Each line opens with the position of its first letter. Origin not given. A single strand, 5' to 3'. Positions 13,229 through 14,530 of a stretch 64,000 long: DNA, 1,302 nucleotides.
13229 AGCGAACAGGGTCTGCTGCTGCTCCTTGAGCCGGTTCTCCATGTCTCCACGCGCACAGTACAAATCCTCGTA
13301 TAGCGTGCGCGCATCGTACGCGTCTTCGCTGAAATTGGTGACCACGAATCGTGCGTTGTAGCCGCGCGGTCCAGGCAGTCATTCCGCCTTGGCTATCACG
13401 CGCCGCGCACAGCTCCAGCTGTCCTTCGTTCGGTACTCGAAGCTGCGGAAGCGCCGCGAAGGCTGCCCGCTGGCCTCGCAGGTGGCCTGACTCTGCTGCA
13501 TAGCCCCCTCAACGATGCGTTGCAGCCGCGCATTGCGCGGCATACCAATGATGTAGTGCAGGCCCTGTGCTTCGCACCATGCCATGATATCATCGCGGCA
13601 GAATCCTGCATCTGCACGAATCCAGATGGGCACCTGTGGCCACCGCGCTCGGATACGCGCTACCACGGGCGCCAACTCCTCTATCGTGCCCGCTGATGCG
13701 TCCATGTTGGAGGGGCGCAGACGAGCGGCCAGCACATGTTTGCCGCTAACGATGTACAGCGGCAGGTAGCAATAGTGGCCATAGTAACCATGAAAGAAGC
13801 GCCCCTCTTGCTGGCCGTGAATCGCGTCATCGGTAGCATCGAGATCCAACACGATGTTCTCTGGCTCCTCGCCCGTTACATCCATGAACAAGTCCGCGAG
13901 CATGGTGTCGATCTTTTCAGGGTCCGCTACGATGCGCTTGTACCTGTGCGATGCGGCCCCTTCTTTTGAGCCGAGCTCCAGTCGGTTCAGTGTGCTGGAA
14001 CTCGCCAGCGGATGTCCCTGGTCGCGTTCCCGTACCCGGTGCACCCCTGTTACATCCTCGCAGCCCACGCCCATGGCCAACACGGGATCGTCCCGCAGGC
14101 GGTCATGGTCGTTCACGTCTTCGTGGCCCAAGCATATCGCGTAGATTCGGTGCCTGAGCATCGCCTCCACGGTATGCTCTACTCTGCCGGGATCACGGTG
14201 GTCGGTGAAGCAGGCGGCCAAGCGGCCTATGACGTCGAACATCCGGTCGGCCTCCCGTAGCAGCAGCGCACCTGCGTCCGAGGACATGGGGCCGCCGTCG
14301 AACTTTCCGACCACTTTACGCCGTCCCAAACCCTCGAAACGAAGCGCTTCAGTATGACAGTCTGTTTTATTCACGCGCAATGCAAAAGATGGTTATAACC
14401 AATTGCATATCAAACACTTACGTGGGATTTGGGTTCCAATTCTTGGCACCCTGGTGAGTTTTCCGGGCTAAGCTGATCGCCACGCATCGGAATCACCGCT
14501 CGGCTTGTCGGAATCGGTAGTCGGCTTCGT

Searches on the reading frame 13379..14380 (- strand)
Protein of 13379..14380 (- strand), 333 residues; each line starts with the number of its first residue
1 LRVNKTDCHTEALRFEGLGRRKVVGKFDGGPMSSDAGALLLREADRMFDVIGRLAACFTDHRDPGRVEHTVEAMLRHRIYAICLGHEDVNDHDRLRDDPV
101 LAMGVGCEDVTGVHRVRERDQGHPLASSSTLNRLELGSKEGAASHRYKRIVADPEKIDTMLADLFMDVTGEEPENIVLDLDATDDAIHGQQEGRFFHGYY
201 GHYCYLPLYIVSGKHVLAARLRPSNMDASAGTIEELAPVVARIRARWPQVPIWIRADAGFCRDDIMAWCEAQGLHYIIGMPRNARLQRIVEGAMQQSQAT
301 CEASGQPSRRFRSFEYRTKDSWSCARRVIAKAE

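Call 88: search_protein_families(library=pfam, proteins=[window:13379-14380:-], max_evalue=0.001)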
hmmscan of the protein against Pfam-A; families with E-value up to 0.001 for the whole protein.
window:13379-14380:- (333 aa): 2 families
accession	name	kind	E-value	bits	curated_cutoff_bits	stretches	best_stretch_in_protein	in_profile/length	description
PF13701.12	DDE_Tnp_1_4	-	4.8e-94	315.5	34.7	1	18-333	4-298/435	Transposase DDE domain group 1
PF01609.27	DDE_Tnp_1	-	2.6e-13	50.6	23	1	176-323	5-137/200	Transposase DDE domain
